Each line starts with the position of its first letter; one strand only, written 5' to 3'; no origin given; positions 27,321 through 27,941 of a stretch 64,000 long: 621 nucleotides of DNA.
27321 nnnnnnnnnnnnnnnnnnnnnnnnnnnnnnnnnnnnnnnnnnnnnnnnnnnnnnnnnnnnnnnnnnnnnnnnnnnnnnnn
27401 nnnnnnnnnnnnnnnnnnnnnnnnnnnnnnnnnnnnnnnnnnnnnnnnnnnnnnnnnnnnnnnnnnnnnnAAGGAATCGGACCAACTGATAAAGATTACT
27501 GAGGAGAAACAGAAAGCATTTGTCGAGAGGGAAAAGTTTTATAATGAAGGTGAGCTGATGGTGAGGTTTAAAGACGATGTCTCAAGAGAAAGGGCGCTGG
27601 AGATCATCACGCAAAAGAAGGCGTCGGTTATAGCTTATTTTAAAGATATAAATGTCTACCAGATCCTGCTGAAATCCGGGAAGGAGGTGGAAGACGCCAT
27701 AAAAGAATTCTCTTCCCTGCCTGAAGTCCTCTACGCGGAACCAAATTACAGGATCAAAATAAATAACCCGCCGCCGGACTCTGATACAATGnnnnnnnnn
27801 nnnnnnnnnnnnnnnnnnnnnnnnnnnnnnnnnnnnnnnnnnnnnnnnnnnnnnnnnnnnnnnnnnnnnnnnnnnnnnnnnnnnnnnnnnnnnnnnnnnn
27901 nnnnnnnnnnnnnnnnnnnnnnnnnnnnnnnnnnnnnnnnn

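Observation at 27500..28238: Secretin with C-terminal propeptide-like domain, low-complexity linker and SPOR domain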

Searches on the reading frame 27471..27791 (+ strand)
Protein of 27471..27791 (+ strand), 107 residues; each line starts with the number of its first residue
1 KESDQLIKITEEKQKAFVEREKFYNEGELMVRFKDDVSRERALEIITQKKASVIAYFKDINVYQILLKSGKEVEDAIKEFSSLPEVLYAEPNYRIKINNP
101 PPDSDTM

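Call 28: search_protein_representatives(protein=window:27471-27791:+)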
Query: 107 residues. Proteins with E-value up to 0.001 (for the whole library): 502; up to 1e-10: 33; up to 1e-30: 2. The best 150 are listed.
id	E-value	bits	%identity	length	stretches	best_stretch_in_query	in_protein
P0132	1.2e-48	179.2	53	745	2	2-99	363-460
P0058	1.0e-30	121.7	58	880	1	1-105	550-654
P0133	1.1e-27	112.0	57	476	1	1-101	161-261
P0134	1.3e-27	111.7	39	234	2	18-95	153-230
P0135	7.1e-26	106.2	52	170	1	1-103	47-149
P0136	1.1e-24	102.4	56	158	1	1-98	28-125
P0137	2.7e-23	97.9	57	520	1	1-99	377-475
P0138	1.1e-21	92.8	54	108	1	1-96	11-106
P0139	9.6e-21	89.8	49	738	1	1-97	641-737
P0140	1.0e-19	86.5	36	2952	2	19-101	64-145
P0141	2.3e-18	82.1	31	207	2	21-101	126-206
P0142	1.2e-17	79.9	49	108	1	13-96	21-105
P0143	1.7e-16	76.2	56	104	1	24-96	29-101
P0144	3.3e-16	75.2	42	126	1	1-98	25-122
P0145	9.4e-16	73.8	31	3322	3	12-97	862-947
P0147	3.0e-15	72.1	34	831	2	25-100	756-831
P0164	1.3e-10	57.2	34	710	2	28-96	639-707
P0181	2.3e-09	53.3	39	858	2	24-98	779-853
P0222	2.8e-07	46.6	36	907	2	14-98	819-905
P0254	1.0e-06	44.8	31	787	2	26-96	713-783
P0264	1.7e-06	44.1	43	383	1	21-98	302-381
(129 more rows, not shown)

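Call 29: search_protein_families(library=pfam, proteins=[P0132, P0139, P0147, P0164, P0181, P0222, P0254, P0137, P0133, P0264], max_evalue=0.001)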
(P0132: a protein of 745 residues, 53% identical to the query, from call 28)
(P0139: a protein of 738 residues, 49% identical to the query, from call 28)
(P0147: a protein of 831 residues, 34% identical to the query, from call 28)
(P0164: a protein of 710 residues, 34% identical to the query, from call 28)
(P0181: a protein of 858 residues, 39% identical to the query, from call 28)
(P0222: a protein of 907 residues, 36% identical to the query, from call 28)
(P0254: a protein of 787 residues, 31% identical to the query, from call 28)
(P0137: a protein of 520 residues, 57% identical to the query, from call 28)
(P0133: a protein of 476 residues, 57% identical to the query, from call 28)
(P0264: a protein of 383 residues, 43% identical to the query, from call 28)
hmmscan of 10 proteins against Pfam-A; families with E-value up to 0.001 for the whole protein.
P0132 (745 aa): 5 families
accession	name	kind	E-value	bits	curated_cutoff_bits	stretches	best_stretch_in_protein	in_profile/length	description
PF00263.26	Secretin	-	9.8e-51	172.1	27.5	1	199-361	5-168/169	Bacterial type II and III secretion system protein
PF22148.1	Fervidolysin_NPro-like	-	5.7e-28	97.6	21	2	378-453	8-81/81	Fervidolysin N-terminal prodomain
PF03958.22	Secretin_N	-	1.4e-11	44.9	28.2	1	21-101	3-69/69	Bacterial type II/III secretion system short domain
PF16361.10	Peptidase_S8_N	-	3.2e-06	28.1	30.5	0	423-474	66-113/142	N-terminal of Subtilase family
PF05036.18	SPOR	-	0.00073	20.3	21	0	672-734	3-68/76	SPOR domain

P0139 (738 aa): 4 families
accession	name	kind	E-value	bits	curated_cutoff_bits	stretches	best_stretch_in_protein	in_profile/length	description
PF00263.26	Secretin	-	8.5e-48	162.6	27.5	1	469-641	7-169/169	Bacterial type II and III secretion system protein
PF03958.22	Secretin_N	-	1.2e-37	128.3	28.2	3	289-369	3-69/69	Bacterial type II/III secretion system short domain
PF21305.2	type_II_gspD_N0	-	3.4e-24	84.9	27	1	48-118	1-71/71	GspD-like, N0 domain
PF22148.1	Fervidolysin_NPro-like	-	4.1e-18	66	21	1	654-732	5-81/81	Fervidolysin N-terminal prodomain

P0147 (831 aa): 4 families
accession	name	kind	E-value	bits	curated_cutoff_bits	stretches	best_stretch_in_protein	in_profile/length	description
PF00082.27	Peptidase_S8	-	6.8e-55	186.9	21.8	1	174-450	2-276/288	Subtilase family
PF22148.1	Fervidolysin_NPro-like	-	3.7e-27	95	21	2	46-120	8-81/81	Fervidolysin N-terminal prodomain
PF00041.27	fn3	-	2.2e-09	37.8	25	1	573-652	2-79/84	Fibronectin type III domain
PF01108.23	Tissue_fac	-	0.00086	19.6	27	0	566-649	17-106/107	Tissue factor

P0164 (710 aa): 3 families
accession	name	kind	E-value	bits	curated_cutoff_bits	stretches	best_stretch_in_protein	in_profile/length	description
PF00082.27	Peptidase_S8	-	6.5e-50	170.5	21.8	1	141-432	2-277/288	Subtilase family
PF22148.1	Fervidolysin_NPro-like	-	1.5e-22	80.2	21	2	29-105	4-81/81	Fervidolysin N-terminal prodomain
PF01833.30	TIG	-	0.00033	21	20.9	1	461-524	6-72/84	IPT/TIG domain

P0181 (858 aa): 3 families
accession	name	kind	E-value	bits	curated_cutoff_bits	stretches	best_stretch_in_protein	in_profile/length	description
PF00082.27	Peptidase_S8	-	4.8e-52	177.5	21.8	1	180-459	2-273/288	Subtilase family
PF22148.1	Fervidolysin_NPro-like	-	9.3e-28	96.9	21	2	767-847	3-81/81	Fervidolysin N-terminal prodomain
PF00041.27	fn3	-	6.6e-06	26.7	25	0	580-656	2-72/84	Fibronectin type III domain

P0222 (907 aa): 2 families
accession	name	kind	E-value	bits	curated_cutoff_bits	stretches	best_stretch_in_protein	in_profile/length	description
PF00082.27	Peptidase_S8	-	7.9e-57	193.2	21.8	1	186-510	2-276/288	Subtilase family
PF22148.1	Fervidolysin_NPro-like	-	1.1e-19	71.1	21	2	96-131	46-81/81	Fervidolysin N-terminal prodomain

P0254 (787 aa): 5 families
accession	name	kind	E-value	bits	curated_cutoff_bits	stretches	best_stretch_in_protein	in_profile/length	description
PF00082.27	Peptidase_S8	-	4.7e-52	177.5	21.8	1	139-412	2-273/288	Subtilase family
PF22148.1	Fervidolysin_NPro-like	-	2.6e-29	101.9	21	2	31-104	5-81/81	Fervidolysin N-terminal prodomain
PF18911.6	PKD_4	-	6.9e-11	42.5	27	1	516-602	1-83/85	PKD domain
PF00801.26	PKD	-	2.1e-08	34.5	23.5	1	524-594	3-73/80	PKD domain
PF22352.2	K319L-like_PKD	-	8.1e-05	23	27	1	533-602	13-84/84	K319L-like, PKD domain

P0137 (520 aa): 3 families
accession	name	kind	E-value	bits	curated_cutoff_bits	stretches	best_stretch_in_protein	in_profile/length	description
PF00263.26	Secretin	-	8.9e-49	165.8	27.5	1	217-377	8-169/169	Bacterial type II and III secretion system protein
PF03958.22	Secretin_N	-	5.9e-17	62.1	28.2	1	35-116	3-69/69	Bacterial type II/III secretion system short domain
PF22148.1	Fervidolysin_NPro-like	-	2.3e-14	53.9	21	1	389-468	4-81/81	Fervidolysin N-terminal prodomain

P0133 (476 aa): 2 families
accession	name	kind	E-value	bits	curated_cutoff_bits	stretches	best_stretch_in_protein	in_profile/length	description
PF00263.26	Secretin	-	7.4e-48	162.8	27.5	1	2-161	9-169/169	Bacterial type II and III secretion system protein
PF22148.1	Fervidolysin_NPro-like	-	1e-13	51.9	21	1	179-252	10-81/81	Fervidolysin N-terminal prodomain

P0264 (383 aa): 1 family
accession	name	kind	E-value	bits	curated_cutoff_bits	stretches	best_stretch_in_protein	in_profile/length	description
PF22148.1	Fervidolysin_NPro-like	-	3.2e-10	40.7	21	1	295-375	6-81/81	Fervidolysin N-terminal prodomain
